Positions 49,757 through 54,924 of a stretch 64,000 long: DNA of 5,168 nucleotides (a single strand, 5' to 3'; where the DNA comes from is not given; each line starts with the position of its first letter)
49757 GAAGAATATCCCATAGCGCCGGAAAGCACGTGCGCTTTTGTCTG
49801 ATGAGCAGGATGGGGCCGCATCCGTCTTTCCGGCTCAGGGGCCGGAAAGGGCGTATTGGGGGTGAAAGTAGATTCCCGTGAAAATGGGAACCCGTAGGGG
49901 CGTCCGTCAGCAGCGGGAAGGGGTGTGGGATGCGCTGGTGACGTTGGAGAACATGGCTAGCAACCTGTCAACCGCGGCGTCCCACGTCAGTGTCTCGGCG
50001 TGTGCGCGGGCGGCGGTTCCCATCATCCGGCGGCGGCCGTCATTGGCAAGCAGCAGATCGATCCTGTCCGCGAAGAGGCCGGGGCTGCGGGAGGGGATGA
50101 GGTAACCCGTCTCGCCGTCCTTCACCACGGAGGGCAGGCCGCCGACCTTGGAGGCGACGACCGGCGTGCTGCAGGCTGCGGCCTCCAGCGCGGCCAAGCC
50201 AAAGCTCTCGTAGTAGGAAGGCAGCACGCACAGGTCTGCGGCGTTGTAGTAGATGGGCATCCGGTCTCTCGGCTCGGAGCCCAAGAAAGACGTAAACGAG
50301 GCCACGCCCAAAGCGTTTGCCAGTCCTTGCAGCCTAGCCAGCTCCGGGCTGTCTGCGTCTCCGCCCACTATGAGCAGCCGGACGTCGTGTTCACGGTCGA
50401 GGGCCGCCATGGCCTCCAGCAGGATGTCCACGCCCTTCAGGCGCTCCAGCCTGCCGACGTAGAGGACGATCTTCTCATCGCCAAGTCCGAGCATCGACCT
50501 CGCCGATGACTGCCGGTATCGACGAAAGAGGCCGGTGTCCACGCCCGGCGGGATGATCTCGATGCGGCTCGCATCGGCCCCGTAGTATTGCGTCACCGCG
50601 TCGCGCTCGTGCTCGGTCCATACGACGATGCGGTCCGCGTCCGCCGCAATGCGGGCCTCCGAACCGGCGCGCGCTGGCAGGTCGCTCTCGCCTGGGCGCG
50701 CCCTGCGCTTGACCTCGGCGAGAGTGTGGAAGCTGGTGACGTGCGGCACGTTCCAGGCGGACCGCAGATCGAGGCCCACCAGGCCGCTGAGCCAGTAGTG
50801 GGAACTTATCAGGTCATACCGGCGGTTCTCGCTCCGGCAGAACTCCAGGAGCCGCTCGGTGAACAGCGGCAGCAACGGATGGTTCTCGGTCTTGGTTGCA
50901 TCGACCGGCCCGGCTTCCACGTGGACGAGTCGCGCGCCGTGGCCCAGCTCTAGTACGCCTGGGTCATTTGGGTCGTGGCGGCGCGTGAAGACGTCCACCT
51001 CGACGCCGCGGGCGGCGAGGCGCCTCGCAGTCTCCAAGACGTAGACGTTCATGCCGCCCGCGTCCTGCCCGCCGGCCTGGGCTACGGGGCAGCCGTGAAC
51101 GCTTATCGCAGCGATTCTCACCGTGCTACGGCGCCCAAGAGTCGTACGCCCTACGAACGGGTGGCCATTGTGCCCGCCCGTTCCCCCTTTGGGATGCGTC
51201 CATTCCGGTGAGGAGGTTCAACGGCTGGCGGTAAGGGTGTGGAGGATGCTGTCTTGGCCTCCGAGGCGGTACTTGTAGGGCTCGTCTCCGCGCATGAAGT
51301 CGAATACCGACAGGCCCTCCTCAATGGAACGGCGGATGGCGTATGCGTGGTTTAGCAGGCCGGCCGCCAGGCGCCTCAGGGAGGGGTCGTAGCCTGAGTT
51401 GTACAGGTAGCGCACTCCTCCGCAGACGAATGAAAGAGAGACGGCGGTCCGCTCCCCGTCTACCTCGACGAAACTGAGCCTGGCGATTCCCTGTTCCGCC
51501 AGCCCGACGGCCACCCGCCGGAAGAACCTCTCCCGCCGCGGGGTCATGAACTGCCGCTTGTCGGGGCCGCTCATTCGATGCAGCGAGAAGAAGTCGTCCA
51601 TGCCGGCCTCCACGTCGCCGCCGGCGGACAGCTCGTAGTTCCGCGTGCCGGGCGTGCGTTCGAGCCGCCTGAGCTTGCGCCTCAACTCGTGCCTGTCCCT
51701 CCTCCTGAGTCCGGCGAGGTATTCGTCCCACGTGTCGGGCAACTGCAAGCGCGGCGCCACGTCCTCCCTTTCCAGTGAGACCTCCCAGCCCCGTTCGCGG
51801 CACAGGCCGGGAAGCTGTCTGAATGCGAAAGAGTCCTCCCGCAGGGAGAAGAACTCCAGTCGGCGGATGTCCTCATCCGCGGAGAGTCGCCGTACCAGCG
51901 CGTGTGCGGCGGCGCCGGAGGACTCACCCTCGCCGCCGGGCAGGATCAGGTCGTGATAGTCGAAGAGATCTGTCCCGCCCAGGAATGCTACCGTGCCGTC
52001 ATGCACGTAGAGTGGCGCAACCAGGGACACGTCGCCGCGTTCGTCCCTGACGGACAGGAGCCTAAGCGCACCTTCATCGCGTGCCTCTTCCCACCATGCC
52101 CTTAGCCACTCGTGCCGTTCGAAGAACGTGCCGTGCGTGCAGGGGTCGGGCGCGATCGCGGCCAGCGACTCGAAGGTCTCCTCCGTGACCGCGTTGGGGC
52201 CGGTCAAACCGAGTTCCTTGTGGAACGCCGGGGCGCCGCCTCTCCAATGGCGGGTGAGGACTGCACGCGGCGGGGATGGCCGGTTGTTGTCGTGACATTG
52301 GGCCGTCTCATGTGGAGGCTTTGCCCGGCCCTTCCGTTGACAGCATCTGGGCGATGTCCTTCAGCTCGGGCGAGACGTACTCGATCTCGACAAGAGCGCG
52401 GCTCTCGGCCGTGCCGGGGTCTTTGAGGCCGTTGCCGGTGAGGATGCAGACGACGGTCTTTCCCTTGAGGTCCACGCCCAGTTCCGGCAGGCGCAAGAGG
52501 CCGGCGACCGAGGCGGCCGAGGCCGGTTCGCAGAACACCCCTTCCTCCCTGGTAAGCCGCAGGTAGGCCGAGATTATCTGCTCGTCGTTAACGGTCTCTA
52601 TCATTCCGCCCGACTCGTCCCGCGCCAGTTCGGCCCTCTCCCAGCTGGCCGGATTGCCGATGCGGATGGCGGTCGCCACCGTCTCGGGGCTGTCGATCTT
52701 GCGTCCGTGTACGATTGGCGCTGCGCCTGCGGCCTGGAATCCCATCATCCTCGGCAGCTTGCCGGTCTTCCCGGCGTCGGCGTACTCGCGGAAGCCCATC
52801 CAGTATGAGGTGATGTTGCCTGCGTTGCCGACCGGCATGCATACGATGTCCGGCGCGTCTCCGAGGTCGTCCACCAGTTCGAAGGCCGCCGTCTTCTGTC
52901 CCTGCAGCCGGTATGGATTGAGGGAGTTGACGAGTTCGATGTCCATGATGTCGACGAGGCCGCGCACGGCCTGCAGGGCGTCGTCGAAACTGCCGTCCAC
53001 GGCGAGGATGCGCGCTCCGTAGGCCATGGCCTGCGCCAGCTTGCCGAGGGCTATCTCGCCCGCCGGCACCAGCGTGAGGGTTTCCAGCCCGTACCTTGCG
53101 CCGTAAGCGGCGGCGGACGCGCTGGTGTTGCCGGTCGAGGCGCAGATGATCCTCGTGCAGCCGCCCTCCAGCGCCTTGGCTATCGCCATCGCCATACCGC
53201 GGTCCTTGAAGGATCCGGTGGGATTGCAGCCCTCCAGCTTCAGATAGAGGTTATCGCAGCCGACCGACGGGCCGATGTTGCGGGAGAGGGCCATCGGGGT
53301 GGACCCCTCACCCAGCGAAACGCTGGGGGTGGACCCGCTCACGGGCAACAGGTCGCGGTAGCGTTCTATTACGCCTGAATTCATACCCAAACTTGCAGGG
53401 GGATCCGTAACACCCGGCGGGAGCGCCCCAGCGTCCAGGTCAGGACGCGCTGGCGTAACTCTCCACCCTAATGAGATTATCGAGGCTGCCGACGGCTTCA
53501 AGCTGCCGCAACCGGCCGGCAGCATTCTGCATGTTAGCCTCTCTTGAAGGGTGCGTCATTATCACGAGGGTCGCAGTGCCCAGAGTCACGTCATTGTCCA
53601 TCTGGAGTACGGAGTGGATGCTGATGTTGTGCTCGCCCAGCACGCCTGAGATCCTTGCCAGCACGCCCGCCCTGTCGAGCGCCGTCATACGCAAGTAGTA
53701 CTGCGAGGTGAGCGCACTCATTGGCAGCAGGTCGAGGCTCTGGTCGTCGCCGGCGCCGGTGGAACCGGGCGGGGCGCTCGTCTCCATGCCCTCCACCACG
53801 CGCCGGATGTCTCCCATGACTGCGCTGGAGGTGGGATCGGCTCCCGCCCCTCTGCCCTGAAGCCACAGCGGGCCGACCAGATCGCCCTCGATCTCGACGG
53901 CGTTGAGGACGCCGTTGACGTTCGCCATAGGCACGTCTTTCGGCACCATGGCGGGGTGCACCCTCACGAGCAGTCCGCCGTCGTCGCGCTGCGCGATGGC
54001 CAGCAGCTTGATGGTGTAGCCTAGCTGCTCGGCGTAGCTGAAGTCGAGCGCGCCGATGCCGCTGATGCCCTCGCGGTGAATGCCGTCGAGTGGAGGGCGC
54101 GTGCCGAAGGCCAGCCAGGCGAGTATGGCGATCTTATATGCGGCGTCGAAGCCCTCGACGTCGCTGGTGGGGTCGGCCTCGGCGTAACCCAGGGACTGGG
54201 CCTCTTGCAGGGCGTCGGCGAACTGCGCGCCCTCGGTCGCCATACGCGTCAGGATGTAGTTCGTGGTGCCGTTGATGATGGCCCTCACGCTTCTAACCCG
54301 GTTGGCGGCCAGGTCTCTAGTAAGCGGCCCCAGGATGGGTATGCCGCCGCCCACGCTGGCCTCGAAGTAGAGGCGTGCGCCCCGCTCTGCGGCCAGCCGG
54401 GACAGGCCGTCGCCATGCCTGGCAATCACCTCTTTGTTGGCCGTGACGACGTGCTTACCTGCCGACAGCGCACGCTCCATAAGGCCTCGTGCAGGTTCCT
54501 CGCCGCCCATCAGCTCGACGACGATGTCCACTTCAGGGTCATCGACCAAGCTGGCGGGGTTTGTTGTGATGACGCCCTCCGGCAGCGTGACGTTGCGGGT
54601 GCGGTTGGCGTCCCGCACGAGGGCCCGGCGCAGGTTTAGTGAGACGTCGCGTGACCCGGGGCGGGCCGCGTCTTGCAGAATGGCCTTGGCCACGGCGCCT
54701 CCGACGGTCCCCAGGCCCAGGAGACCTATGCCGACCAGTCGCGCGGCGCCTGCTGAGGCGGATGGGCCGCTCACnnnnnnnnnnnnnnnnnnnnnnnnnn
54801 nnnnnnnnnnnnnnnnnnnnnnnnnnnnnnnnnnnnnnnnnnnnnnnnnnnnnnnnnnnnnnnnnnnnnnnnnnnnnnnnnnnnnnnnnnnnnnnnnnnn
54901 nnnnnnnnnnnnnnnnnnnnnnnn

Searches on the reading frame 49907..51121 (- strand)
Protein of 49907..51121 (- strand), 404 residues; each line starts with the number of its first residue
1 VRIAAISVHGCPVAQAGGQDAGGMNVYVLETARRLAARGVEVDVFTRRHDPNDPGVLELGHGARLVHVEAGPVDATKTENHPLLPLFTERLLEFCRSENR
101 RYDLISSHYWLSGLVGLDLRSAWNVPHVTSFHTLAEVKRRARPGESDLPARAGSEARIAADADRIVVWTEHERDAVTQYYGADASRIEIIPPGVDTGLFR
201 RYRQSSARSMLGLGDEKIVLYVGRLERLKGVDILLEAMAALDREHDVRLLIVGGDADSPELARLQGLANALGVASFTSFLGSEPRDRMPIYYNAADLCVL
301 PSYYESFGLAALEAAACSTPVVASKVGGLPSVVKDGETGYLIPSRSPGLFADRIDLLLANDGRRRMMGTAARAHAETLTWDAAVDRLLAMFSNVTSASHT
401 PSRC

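Call 56: search_protein_families(library=pfam, proteins=[window:49907-51121:-], max_evalue=0.00001)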
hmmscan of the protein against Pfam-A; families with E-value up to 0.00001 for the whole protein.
window:49907-51121:- (404 aa): 6 families
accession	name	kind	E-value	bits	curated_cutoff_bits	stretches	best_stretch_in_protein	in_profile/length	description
PF00534.26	Glycos_transf_1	-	3.6e-46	157.3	26.4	1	214-373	13-171/172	Glycosyl transferases group 1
PF13692.12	Glyco_trans_1_4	-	4.2e-37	128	27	1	217-360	2-142/142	Glycosyl transferases group 1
PF13439.12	Glyco_transf_4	-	2.1e-31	109.6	28.5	1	22-196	2-168/170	Glycosyltransferase Family 4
PF13579.12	Glyco_trans_4_4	-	1.6e-30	107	29.7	1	22-193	1-158/158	Glycosyl transferase 4-like domain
PF20706.3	GT4-conflict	-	1.5e-21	77.3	26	1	13-387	3-385/385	Family 4 Glycosyltransferase in conflict systems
PF13524.12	Glyco_trans_1_2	-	7.1e-07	29.7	25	1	277-388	29-143/144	Glycosyl transferase-like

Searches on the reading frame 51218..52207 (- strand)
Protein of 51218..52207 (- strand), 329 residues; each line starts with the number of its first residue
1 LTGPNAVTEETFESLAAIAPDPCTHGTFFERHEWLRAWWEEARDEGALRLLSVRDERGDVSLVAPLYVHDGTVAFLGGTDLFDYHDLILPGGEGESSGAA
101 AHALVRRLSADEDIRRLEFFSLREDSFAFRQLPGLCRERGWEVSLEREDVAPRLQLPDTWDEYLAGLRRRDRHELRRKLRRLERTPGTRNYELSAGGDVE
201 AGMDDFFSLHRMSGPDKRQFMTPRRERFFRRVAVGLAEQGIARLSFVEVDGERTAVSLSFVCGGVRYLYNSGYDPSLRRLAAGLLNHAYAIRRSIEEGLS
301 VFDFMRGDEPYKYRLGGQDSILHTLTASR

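Call 56: search_protein_families(library=pfam, proteins=[window:51218-52207:-], max_evalue=0.00001)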
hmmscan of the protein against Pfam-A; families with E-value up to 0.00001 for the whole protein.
window:51218-52207:- (329 aa): 1 family
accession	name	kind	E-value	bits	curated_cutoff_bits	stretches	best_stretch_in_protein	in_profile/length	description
PF13480.13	Acetyltransf_6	-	1.6e-29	103.3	22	1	170-312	2-142/143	Acetyltransferase (GNAT) domain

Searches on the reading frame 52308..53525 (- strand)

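Call 56: search_protein_families(library=pfam, proteins=[window:52308-53525:-], max_evalue=0.00001)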
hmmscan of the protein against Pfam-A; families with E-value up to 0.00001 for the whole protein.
window:52308-53525:- (405 aa): 1 family
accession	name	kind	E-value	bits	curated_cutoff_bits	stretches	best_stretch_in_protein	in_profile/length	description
PF00291.31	PALP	-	7.2e-71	239.4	35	1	69-364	1-295/295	Pyridoxal-phosphate dependent enzyme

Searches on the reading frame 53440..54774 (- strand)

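Call 56: search_protein_families(library=pfam, proteins=[window:53440-54774:-], max_evalue=0.00001)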
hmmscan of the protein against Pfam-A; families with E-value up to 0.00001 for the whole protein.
window:53440-54774:- (444 aa): 3 families
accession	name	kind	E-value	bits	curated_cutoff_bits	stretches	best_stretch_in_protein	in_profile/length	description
PF00742.24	Homoserine_dh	-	7.9e-62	208.6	22.9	1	146-323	1-172/173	Homoserine dehydrogenase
PF03447.22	NAD_binding_3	-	4e-20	73.1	24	1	20-138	1-116/116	Homoserine dehydrogenase, NAD binding domain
PF01842.31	ACT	-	2e-10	40.7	27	1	359-426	1-65/66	ACT domain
